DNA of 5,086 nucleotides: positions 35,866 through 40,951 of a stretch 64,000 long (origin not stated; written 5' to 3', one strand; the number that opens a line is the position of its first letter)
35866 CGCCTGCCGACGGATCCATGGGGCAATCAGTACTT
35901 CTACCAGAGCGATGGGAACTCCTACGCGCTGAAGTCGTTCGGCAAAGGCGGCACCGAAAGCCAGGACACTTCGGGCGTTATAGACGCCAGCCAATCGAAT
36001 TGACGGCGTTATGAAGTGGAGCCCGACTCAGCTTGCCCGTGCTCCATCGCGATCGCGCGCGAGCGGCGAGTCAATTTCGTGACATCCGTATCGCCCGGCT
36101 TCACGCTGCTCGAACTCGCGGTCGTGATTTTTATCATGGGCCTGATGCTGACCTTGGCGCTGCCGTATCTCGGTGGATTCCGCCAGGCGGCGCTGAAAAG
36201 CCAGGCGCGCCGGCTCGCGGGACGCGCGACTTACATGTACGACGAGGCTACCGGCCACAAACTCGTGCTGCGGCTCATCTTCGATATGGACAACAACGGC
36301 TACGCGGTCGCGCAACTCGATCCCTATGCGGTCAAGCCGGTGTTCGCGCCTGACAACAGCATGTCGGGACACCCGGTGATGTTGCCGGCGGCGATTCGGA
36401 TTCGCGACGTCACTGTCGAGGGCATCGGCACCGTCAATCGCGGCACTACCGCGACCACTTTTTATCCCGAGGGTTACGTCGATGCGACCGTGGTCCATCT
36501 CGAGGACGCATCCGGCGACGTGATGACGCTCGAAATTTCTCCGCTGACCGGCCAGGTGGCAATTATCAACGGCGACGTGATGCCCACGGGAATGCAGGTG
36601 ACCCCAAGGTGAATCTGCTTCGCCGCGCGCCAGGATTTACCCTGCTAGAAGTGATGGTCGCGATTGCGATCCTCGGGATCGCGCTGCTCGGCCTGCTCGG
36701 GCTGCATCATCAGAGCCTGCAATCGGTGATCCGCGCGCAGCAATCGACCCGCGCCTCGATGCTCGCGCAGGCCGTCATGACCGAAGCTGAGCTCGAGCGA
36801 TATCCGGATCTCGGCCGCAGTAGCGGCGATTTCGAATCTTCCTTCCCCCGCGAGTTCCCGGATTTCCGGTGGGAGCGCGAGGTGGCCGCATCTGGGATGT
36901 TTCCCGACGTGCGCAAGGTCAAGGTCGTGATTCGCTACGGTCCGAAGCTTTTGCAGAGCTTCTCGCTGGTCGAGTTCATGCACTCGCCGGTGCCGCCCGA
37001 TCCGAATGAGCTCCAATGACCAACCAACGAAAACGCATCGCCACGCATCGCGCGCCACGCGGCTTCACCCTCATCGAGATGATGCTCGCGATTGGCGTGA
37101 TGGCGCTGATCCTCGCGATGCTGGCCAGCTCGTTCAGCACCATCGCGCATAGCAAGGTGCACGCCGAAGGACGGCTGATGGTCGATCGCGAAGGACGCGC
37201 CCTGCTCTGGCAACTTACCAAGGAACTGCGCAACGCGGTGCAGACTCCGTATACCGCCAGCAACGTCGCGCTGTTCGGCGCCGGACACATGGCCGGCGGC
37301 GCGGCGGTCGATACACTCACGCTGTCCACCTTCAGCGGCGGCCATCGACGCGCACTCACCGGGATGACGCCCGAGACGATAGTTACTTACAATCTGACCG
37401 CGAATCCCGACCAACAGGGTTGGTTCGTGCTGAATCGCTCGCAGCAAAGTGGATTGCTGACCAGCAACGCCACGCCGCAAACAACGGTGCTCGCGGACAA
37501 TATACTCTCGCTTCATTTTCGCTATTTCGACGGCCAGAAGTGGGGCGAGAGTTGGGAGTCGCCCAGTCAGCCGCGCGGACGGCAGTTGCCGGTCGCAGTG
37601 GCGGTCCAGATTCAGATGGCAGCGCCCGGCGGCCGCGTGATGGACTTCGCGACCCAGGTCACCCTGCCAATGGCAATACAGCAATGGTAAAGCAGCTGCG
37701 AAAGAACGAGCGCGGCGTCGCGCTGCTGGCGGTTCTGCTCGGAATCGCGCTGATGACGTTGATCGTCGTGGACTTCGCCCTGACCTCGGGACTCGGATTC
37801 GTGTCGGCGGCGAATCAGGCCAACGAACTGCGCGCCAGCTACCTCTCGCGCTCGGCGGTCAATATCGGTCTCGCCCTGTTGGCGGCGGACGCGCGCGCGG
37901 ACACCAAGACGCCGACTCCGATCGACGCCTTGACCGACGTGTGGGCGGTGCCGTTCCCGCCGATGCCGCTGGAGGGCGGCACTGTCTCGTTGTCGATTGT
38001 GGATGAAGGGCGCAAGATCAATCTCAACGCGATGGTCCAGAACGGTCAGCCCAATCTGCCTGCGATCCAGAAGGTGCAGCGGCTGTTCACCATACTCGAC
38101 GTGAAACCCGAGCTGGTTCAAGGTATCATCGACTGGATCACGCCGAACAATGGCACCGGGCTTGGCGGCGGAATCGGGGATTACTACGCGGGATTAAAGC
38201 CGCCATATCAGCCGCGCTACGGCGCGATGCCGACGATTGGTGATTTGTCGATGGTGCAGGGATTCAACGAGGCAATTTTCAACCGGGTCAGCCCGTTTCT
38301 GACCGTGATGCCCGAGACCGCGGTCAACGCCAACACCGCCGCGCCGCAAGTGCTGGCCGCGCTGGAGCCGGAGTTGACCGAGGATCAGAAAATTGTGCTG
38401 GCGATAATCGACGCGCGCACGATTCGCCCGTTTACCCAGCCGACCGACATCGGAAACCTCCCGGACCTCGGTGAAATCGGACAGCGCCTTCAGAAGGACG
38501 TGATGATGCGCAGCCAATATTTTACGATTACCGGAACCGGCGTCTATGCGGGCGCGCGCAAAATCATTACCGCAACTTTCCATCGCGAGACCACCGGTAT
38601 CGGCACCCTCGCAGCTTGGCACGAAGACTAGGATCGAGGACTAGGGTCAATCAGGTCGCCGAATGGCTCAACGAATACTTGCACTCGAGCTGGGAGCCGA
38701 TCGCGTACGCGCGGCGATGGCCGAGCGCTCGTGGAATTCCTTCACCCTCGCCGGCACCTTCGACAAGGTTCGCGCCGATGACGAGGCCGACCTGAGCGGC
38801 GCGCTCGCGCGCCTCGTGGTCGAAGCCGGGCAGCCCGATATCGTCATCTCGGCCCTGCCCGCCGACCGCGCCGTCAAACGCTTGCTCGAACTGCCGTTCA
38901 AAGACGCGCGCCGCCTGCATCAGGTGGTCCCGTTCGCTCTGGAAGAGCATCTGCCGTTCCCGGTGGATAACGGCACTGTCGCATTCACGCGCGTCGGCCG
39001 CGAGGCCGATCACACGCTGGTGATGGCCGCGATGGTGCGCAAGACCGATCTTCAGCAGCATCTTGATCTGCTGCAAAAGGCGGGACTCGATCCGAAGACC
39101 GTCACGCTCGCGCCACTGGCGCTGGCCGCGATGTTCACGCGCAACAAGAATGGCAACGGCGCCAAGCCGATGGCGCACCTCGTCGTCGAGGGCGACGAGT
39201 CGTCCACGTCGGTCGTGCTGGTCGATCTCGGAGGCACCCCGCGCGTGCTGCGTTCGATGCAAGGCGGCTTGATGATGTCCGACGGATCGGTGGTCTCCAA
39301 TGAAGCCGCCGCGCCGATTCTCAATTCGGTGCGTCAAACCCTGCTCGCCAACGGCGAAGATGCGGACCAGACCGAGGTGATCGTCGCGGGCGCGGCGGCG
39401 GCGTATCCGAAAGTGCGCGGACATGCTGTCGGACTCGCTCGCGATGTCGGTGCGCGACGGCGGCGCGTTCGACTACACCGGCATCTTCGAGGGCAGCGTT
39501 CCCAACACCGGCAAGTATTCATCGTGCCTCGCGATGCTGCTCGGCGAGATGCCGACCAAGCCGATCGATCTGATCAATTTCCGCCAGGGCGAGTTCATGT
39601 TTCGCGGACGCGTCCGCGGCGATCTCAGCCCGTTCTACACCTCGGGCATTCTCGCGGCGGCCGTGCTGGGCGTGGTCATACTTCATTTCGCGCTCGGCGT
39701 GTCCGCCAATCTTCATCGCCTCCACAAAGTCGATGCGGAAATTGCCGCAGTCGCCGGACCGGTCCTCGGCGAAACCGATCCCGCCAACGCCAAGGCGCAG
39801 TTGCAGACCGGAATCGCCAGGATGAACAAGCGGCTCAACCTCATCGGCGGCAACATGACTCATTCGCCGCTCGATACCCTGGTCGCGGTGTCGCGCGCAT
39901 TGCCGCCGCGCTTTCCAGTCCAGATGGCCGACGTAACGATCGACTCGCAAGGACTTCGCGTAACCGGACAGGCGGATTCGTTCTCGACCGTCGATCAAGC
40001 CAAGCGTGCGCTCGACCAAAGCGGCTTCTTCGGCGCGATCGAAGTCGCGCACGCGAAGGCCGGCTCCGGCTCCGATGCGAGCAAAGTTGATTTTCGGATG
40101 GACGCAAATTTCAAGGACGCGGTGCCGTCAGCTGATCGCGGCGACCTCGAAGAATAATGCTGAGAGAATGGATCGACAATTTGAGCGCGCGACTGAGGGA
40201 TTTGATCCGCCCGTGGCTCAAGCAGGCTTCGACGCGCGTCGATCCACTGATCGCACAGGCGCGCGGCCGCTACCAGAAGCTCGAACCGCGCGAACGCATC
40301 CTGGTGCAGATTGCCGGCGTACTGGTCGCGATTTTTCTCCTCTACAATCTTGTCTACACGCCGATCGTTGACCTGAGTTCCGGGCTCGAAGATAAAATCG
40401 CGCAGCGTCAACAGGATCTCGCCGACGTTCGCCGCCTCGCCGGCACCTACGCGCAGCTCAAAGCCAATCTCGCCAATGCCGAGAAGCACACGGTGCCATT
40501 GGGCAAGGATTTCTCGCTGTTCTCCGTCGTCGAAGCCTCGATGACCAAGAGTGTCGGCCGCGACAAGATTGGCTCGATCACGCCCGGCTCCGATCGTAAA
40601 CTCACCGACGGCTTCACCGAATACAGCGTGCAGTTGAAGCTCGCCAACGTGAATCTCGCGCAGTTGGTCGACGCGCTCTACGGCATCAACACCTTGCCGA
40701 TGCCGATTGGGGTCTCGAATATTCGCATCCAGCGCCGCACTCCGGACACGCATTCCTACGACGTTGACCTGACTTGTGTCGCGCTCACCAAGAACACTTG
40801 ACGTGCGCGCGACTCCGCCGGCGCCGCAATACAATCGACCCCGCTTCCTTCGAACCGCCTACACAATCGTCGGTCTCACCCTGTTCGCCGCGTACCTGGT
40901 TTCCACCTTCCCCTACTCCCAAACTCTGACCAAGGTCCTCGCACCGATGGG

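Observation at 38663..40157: gspL split between cytoplasmic and TM/periplasmic halves by a frameshift in a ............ run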

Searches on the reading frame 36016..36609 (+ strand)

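Call 54: search_protein_families(library=ncbifam, proteins=[window:36016-36609:+], max_evalue=0.001)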
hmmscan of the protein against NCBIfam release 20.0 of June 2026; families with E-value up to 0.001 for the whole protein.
window:36016-36609:+ (198 aa): 4 families
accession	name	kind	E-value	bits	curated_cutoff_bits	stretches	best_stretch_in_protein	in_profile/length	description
TIGR01708.2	typeII_sec_gspH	equivalog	1.8e-11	44.3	80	1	28-101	3-75/169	type II secretion system minor pseudopilin GspH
TIGR02596.1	TIGR02596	subfamily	5.9e-05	23.2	70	1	29-71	1-44/196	Verru_Chthon cassette protein D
TIGR01710.1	typeII_sec_gspG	equivalog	7.7e-05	22.7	88.85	1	28-61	2-35/134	type II secretion system major pseudopilin GspG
TIGR02532.1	IV_pilin_GFxxxE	domain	0.00022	21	16.3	1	28-49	3-24/24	prepilin-type N-terminal cleavage/methylation domain-containing protein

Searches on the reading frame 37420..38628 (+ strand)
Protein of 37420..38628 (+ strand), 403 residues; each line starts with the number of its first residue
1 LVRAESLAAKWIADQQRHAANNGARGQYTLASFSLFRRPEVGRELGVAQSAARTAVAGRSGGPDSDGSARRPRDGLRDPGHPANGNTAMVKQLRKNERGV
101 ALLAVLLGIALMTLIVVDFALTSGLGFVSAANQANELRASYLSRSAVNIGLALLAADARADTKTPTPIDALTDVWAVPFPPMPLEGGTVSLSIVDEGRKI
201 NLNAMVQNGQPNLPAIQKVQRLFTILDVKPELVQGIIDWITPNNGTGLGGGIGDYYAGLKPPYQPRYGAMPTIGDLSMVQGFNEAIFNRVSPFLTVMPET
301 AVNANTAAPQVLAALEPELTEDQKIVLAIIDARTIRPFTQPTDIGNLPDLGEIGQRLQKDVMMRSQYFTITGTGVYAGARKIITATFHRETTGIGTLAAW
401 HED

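Call 4: search_protein_families(library=pfam, proteins=[window:37420-38628:+], max_evalue=0.01)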
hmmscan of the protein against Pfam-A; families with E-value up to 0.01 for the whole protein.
window:37420-38628:+ (403 aa): 2 families
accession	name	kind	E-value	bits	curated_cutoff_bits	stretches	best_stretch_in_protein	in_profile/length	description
PF21687.3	T2SSK_1st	-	6.1e-19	69.2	26.2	1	199-299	2-107/107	Type II secretion system (T2SS), protein K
PF03934.19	T2SSK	-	5.6e-05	23.9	24.2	1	302-353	1-50/63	Type II secretion system (T2SS), protein K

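Call 5: search_protein_families(library=ncbifam, proteins=[window:37420-38628:+], max_evalue=0.01)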
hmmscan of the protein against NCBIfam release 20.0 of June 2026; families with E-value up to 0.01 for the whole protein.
window:37420-38628:+ (403 aa): 2 families
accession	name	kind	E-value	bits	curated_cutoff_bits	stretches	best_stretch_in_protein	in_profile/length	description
NF037980.1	T2SS_GspK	equivalog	5.9e-54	183.7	130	1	97-391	1-298/307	type II secretion system minor pseudopilin GspK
TIGR02600.1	Verru_Chthon_A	subfamily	0.00028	18.9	332.3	1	99-154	1-56/1296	Verru_Chthon cassette protein A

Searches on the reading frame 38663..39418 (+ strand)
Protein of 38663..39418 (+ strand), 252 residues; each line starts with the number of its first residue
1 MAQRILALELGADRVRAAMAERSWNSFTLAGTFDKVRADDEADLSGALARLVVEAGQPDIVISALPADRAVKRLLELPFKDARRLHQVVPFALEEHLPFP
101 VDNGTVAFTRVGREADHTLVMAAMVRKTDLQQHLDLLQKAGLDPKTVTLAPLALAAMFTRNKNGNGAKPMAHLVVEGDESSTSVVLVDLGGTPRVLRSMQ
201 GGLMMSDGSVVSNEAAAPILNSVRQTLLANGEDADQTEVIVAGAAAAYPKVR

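Call 4: search_protein_families(library=pfam, proteins=[window:38663-39418:+], max_evalue=0.01)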
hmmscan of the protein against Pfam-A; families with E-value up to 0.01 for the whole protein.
window:38663-39418:+ (252 aa): 2 families
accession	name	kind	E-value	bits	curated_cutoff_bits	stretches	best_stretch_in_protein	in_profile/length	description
PF05134.19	T2SSL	-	5.2e-10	39.5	25.5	1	47-149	36-133/231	Type II secretion system (T2SS), protein L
PF11104.14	PilM_2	-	7.2e-05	22.3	27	1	43-160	46-168/340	Type IV pilus assembly protein PilM;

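Call 5: search_protein_families(library=ncbifam, proteins=[window:38663-39418:+], max_evalue=0.01)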
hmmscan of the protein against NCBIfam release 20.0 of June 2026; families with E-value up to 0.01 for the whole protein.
window:38663-39418:+ (252 aa): 3 families
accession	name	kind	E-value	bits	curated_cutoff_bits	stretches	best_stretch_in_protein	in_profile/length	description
TIGR01709.2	typeII_sec_gspL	equivalog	3.9e-14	52.6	65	1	35-156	24-145/392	type II secretion system protein GspL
TIGR01175.1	pilM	subfamily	1e-10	41.2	133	1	44-188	53-206/348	type IV pilus assembly protein PilM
NF045709.1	Amuc_1101_fam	equivalog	1.6e-10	40.5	650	1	3-161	5-172/608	Amuc_1101 family PilM-like pilus complex protein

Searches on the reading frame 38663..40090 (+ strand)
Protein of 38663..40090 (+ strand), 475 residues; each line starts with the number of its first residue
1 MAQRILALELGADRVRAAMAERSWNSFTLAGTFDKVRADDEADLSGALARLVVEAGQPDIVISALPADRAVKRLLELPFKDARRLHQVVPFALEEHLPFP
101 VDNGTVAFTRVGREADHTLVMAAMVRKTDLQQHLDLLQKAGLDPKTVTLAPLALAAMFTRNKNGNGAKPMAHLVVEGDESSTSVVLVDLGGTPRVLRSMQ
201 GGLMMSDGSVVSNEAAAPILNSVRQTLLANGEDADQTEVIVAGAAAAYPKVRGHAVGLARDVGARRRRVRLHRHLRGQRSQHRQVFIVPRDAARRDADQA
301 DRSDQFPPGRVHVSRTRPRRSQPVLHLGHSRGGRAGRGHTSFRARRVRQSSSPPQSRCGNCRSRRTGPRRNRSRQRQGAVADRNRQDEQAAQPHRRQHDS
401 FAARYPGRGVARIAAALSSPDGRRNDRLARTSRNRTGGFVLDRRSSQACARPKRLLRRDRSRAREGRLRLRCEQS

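Call 4: search_protein_families(library=pfam, proteins=[window:38663-40087:+], max_evalue=0.01)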
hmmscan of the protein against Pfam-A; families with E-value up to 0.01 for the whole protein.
window:38663-40087:+ (475 aa): 2 families
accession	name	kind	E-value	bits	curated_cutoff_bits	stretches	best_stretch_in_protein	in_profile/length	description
PF05134.19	T2SSL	-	1.9e-09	37.7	25.5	1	47-149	36-133/231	Type II secretion system (T2SS), protein L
PF11104.14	PilM_2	-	0.00028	20.4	27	1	44-159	47-167/340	Type IV pilus assembly protein PilM;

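Call 15: find_encoding_contigs(protein=window:38663-40090:+, flank=10000, max_places=6)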
Protein window:38663-40090:+ (475 aa): no gene with exactly this product is on record in the collection.

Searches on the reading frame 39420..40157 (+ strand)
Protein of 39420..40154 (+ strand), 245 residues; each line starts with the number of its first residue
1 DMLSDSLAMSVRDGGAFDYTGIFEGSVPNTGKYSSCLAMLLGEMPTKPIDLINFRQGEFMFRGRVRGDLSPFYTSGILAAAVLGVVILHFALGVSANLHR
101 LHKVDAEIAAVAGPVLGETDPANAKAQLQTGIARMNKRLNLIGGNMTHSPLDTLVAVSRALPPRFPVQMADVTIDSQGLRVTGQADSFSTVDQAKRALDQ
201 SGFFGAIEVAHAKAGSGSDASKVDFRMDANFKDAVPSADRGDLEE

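Call 4: search_protein_families(library=pfam, proteins=[window:39420-40154:+], max_evalue=0.01)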
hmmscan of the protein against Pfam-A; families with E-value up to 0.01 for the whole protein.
window:39420-40154:+ (245 aa): 1 family
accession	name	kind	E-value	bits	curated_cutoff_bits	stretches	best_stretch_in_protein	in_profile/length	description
PF05137.18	PilN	-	2.1e-07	31.3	22.8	1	156-229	5-76/78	Fimbrial assembly protein (PilN)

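Call 5: search_protein_families(library=ncbifam, proteins=[window:39420-40154:+], max_evalue=0.01)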
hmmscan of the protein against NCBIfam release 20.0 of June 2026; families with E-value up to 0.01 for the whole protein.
window:39420-40154:+ (245 aa): 1 family
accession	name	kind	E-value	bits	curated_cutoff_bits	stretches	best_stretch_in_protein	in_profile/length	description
TIGR01709.2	typeII_sec_gspL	equivalog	1.2e-08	34.5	65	1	52-204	223-376/392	type II secretion system protein GspL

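Call 9: find_encoding_contigs(protein=window:39423-40157:+, flank=10000, max_places=6)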
Protein window:39423-40157:+ (244 aa): no gene with exactly this product is on record in the collection.

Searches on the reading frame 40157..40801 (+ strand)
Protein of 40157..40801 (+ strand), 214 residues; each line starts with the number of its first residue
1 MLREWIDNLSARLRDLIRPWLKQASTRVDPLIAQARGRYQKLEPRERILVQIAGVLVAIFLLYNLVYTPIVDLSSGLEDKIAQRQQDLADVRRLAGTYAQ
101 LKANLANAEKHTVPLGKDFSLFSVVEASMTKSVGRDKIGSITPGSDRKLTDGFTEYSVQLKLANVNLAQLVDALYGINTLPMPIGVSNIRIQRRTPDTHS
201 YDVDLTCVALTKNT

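Call 4: search_protein_families(library=pfam, proteins=[window:40157-40798:+], max_evalue=0.01)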
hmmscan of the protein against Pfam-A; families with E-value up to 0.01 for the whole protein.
window:40157-40798:+ (214 aa): 1 family
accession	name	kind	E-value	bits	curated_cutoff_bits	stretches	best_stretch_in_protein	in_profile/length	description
PF04612.17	T2SSM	-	7.5e-12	46.2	27.8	1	33-110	2-79/160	Type II secretion system (T2SS), protein M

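Call 5: search_protein_families(library=ncbifam, proteins=[window:40157-40798:+], max_evalue=0.01)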
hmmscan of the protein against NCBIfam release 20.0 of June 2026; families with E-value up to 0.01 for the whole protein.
window:40157-40798:+ (214 aa): 3 families
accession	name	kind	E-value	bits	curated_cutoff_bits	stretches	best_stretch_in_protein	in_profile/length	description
NF040576.1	T2SS_GspM_XpsM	equivalog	2e-05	24.3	60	1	53-110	6-63/180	type II secretion system protein GspM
NF011044.0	PRK14474.1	equivalog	0.0014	18.2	339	1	48-99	8-59/258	F0F1 ATP synthase subunit B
NF011043.0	PRK14473.1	equivalog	0.0025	17.8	168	1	48-111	11-75/164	F0F1 ATP synthase subunit B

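Call 14: find_encoding_contigs(protein=window:40157-40801:+, flank=10000, max_places=6)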
Protein window:40157-40801:+ (214 aa): 2 contigs read that carry it; 2 places shown.
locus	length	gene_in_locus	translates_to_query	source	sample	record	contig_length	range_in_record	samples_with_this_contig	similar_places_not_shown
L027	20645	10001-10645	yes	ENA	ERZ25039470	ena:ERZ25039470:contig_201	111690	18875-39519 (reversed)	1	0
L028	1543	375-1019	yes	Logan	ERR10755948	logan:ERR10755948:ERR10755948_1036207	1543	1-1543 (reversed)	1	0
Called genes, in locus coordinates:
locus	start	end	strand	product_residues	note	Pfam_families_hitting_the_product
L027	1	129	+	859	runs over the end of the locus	PF14522:Cytochrome_C7 (faint)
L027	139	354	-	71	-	-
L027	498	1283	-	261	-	PF00378:ECH_1, PF16113:ECH_2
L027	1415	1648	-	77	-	-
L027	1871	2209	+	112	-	-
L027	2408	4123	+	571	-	PF05157:MshEN, PF00437:T2SSE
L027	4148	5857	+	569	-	PF28597:T2SSF_N, PF00482:T2SSF, PF07963:N_methyl, PF08334:T2SSG (weak)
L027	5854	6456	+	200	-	-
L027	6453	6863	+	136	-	PF07963:N_methyl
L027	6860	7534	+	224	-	PF07963:N_methyl (weak), PF11612:T2SSJ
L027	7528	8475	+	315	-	PF21687:T2SSK_1st, PF03934:T2SSK (faint)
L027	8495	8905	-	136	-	-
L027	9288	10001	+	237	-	PF05137:PilN (weak)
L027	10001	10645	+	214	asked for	PF04612:T2SSM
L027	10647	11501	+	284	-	-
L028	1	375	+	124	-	?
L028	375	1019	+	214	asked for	PF04612:T2SSM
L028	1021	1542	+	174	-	?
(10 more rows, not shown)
